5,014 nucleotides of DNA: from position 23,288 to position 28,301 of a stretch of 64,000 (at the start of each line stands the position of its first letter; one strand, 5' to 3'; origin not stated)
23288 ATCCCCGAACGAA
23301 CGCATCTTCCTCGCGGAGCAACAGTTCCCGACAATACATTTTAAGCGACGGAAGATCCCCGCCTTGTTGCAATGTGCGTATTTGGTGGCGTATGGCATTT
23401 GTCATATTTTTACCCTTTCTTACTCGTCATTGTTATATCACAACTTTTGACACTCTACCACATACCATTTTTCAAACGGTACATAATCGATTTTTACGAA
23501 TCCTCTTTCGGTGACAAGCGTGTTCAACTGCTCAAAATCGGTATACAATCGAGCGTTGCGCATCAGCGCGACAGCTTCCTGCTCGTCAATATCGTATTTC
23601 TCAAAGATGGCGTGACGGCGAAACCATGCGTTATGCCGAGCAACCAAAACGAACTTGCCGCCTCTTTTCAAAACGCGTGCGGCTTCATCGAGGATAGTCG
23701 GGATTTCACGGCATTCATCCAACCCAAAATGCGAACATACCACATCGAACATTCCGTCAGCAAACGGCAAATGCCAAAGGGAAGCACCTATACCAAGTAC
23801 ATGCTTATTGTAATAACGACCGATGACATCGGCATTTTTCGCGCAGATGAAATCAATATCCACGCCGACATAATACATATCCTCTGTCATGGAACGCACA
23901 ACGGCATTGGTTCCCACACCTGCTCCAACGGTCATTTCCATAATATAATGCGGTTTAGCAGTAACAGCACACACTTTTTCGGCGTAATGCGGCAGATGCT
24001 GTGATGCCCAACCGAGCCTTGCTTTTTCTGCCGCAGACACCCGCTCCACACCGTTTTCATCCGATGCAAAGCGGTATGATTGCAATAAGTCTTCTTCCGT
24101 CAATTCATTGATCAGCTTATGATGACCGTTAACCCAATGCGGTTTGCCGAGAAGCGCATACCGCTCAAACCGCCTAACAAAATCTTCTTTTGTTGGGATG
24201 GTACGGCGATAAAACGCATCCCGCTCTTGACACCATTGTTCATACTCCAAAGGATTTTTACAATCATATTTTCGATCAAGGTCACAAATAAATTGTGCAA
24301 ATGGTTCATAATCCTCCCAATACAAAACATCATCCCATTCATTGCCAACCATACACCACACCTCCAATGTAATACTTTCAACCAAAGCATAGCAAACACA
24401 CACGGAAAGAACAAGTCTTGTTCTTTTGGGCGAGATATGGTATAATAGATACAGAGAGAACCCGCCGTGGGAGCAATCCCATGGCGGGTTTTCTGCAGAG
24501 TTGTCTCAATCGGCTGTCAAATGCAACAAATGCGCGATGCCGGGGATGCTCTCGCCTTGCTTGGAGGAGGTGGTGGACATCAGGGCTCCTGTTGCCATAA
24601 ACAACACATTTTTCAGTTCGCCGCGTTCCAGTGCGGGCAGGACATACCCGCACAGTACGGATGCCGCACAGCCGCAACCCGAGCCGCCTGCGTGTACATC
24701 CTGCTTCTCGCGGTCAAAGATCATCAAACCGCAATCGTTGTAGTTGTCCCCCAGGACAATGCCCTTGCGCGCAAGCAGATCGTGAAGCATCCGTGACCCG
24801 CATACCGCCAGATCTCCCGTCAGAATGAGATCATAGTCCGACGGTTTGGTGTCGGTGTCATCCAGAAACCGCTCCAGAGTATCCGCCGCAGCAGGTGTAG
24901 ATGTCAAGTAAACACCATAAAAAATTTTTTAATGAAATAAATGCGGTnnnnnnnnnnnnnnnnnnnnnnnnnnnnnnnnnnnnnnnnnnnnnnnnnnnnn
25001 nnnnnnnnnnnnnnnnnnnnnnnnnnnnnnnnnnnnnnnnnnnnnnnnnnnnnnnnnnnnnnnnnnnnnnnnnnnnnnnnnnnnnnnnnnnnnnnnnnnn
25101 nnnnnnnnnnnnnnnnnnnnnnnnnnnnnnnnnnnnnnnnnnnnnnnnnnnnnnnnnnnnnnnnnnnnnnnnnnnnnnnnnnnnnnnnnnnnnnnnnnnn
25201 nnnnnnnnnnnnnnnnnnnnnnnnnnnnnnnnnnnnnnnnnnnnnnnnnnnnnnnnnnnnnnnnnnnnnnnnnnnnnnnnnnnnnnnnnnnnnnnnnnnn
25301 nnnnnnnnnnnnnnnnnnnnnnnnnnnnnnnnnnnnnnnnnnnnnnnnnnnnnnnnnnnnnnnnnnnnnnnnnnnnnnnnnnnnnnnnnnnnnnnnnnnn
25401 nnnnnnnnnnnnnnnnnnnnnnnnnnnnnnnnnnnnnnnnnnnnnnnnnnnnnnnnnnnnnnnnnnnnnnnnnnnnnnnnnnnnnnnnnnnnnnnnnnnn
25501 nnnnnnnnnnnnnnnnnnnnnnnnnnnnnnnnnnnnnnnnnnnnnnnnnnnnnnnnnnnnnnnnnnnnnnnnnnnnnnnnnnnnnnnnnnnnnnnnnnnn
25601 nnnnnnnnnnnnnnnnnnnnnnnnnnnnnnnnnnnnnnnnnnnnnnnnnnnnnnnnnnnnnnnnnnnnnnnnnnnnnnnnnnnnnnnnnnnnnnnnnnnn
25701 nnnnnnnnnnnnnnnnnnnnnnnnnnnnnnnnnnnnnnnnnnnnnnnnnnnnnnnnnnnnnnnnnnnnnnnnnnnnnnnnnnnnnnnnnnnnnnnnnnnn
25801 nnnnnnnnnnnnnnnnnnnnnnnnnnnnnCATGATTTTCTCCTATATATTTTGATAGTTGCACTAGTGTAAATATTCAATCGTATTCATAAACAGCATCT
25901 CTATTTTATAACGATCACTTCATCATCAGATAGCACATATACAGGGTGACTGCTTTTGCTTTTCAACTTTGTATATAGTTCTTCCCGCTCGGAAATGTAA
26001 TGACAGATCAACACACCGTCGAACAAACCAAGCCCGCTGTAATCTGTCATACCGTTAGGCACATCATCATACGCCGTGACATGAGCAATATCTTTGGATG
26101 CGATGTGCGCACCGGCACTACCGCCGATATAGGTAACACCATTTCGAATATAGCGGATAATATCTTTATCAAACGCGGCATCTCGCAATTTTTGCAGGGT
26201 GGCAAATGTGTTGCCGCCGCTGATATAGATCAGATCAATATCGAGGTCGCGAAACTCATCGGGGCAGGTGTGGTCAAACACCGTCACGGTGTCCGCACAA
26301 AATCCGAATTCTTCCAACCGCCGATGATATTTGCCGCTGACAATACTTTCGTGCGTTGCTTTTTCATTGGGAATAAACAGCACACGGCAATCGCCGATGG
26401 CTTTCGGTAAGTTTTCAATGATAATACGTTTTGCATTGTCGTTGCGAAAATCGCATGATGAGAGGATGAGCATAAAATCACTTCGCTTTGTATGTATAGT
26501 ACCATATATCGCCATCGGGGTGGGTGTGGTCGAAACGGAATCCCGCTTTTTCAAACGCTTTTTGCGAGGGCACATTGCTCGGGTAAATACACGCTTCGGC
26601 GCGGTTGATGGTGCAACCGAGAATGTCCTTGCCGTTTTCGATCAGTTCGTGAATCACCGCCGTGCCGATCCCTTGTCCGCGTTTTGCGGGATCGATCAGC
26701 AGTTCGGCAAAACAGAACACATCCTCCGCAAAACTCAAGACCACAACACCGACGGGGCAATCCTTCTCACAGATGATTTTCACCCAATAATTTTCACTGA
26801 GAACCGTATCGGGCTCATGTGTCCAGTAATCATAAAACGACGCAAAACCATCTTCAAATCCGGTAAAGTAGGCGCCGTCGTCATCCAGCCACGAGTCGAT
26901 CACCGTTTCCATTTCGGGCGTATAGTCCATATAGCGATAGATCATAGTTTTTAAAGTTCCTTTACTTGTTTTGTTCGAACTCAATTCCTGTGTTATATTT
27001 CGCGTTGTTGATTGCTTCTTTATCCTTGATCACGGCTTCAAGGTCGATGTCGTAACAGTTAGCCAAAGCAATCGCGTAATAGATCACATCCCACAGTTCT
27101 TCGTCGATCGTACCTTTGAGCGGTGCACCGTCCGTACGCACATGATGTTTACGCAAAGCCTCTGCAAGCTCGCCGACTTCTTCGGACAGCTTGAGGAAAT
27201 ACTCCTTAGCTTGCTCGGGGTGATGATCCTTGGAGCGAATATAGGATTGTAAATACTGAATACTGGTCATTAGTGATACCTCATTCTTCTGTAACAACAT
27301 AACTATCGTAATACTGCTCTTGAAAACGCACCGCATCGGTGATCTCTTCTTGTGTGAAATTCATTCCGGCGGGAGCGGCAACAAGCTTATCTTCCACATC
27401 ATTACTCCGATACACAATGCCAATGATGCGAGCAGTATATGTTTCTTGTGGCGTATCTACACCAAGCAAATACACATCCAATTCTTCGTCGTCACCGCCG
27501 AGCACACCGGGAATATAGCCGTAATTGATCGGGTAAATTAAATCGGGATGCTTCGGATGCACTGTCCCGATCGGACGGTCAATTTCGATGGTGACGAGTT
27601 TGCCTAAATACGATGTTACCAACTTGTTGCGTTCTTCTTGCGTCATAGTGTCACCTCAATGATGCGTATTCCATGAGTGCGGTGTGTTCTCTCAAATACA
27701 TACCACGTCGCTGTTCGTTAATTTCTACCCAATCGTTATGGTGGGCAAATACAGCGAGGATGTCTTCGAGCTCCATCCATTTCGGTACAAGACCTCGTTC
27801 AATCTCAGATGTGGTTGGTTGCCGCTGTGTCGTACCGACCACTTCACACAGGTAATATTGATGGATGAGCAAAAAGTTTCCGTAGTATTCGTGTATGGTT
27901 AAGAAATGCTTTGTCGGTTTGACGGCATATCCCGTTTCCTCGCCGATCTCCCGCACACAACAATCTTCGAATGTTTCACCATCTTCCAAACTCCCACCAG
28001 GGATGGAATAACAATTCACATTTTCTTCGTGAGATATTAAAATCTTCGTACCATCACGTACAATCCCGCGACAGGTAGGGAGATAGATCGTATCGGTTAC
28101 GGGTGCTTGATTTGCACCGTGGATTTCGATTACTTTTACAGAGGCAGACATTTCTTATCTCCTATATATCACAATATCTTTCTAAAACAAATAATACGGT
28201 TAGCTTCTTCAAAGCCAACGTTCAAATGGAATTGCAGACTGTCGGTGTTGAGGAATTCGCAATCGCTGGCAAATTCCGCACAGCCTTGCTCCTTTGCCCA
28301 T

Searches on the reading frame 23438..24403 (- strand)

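Call 30: search_protein_families(library=pfam, proteins=[window:23438-24403:-], max_evalue=0.001)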
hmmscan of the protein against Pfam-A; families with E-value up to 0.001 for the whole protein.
window:23438-24403:- (321 aa): 4 families
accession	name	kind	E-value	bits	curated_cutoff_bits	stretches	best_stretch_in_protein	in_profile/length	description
PF08241.18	Methyltransf_11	-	1.4e-11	45.3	21.2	1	161-253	3-95/95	Methyltransferase domain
PF01209.24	Ubie_methyltran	-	6e-10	39.3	20.1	1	146-308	43-219/233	ubiE/COQ5 methyltransferase family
PF13649.12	Methyltransf_25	-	9.9e-08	33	27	1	156-249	3-97/97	Methyltransferase domain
PF08242.18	Methyltransf_12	-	0.00048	21.2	30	1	159-251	3-98/98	Methyltransferase domain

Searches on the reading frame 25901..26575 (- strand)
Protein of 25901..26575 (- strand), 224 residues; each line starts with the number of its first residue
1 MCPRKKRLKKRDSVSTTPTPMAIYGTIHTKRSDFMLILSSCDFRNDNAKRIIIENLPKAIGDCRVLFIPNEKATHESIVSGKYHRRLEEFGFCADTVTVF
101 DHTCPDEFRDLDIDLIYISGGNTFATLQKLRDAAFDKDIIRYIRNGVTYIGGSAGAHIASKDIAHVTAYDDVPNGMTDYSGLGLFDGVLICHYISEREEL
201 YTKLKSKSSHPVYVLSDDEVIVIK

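Call 12: search_protein_families(library=pfam, proteins=[window:25901-26575:-], max_evalue=0.001)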
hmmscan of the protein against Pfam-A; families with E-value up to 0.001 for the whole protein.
window:25901-26575:- (224 aa): 2 families
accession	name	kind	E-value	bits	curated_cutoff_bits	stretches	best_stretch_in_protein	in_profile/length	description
PF03575.23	Peptidase_S51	-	5e-27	95.4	23.9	1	35-223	1-198/206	Peptidase family S51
PF07685.20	GATase_3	-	0.00011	22.3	27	1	105-188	33-114/196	CobB/CobQ-like glutamine amidotransferase domain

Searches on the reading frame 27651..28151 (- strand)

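Call 12: search_protein_families(library=pfam, proteins=[window:27651-28151:-], max_evalue=0.001)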
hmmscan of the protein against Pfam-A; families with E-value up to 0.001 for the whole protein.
window:27651-28151:- (166 aa): 1 family
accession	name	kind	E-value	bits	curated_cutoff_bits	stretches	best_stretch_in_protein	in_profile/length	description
PF00293.34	NUDIX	-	3.3e-14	53.5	21.1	1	31-133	10-119/134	NUDIX domain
